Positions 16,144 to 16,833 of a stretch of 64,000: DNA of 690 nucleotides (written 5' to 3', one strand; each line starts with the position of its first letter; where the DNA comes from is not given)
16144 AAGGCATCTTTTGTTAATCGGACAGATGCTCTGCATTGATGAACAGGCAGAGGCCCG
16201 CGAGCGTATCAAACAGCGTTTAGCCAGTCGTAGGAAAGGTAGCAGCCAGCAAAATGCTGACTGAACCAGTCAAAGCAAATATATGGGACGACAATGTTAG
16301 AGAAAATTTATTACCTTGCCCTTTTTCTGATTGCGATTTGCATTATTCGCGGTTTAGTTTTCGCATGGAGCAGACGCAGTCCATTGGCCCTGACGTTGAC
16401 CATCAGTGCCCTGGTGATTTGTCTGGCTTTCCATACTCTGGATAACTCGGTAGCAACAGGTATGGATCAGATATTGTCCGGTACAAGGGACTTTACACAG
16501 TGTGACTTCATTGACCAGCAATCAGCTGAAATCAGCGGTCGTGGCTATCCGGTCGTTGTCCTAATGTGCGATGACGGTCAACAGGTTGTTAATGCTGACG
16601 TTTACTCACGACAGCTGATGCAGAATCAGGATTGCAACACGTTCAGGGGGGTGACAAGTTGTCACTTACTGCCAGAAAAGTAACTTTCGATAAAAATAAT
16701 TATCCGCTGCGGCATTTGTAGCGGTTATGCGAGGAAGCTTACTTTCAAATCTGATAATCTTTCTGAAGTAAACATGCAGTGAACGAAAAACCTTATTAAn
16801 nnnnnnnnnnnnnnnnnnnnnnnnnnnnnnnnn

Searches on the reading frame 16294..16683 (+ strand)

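Call 36: search_protein_families(library=pfam, proteins=[window:16294-16683:+], max_evalue=0.1)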
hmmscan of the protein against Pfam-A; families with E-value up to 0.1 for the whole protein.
window:16294-16683:+ (129 aa): 2 families
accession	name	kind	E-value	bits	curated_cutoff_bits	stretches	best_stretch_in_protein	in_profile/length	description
PF04932.20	Wzy_C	-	0.06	13.6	31.7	1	10-80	20-81/149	O-Antigen ligase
PF14110.11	DUF4282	-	0.092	13.8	27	0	4-44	15-57/86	Domain of unknown function (DUF4282)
